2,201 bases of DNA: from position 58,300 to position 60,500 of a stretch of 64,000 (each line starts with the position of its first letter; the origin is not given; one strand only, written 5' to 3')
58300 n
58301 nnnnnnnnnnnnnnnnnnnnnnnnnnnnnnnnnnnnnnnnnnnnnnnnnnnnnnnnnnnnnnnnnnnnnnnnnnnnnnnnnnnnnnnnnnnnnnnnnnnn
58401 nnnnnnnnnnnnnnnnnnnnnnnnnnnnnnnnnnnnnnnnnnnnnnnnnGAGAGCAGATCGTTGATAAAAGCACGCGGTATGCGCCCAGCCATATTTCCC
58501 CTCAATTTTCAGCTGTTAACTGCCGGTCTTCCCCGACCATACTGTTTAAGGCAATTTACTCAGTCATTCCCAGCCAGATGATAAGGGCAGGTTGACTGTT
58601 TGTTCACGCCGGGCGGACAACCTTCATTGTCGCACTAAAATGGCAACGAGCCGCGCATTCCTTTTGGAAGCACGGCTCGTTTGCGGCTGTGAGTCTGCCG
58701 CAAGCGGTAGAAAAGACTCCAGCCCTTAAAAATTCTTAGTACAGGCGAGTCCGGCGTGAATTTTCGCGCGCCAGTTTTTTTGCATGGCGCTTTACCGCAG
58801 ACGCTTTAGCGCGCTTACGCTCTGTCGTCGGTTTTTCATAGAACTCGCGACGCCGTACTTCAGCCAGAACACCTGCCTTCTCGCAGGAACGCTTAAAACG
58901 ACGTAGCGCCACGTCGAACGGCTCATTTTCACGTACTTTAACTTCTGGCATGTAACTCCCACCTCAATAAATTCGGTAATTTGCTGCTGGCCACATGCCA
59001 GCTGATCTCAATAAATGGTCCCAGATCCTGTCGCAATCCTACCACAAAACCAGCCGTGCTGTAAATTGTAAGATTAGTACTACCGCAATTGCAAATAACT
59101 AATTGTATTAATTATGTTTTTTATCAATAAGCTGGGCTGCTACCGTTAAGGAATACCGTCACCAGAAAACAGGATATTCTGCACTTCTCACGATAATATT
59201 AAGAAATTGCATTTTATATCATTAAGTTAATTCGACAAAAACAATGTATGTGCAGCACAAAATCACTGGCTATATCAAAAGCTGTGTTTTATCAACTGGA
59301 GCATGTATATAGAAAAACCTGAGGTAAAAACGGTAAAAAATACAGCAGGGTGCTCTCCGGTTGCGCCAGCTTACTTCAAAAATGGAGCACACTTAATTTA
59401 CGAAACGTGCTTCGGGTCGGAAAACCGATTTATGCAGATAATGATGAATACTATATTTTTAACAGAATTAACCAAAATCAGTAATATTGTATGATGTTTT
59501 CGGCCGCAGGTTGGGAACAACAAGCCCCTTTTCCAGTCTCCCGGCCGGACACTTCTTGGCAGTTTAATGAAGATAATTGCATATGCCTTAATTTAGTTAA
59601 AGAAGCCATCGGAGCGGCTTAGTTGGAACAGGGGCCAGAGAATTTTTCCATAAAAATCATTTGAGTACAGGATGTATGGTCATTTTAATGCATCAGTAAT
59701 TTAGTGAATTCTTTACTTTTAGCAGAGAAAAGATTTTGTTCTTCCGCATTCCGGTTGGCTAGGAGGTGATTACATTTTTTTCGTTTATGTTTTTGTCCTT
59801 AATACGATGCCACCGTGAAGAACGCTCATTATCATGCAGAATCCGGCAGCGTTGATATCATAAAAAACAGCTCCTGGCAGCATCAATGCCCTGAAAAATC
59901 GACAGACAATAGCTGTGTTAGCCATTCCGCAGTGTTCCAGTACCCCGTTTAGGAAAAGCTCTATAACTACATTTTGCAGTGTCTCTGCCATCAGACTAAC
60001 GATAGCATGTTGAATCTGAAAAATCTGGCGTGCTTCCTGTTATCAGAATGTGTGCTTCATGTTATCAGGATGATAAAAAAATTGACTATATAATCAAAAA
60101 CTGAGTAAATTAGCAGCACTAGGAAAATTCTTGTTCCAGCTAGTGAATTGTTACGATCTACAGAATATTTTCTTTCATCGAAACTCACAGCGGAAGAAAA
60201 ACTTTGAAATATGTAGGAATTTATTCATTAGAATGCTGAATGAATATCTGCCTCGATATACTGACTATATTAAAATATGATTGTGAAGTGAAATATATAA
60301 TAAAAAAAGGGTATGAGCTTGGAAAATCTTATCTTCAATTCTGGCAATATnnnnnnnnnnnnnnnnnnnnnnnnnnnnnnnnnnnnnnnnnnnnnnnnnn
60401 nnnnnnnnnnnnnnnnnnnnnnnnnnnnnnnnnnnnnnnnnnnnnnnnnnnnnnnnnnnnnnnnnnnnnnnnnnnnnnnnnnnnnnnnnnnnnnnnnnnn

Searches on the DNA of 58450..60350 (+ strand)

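Call 88: search_dna_similar(query=window:58450-60350:+, collection=ecoli_genomes, mode=distant, max_rows=3)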
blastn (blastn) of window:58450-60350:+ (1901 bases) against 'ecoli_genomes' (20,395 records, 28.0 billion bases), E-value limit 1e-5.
Records with a match: 5426; places in all: 5428; records where one place covers at least 80% of the query: 0.
Genomes with a match: 5426 of 5426; with a place that covers at least 80% of the query: 0. Places per genome that has any: lowest 1, median 1, highest 2. On chromosomes: 5427 places; on plasmids: 1.
Best place of each record, by identity: 80-90% 5426.
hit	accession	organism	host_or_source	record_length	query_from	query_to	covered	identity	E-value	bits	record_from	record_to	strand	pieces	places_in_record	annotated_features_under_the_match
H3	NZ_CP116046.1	Escherichia coli strain EC812A1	Anal swab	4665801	287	570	15%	82.9%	1e-72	284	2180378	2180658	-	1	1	rpsU: 30S ribosomal protein S21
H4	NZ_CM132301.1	Escherichia coli strain 2022E04-002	Homo sapiens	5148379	287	570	15%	82.9%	1e-72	284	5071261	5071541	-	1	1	rpsU: 30S ribosomal protein S21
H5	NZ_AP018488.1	Escherichia coli O157:H7 strain PV15-279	Homo sapiens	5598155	287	570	15%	82.5%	5e-71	279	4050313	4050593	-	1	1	rpsU: 30S ribosomal protein S21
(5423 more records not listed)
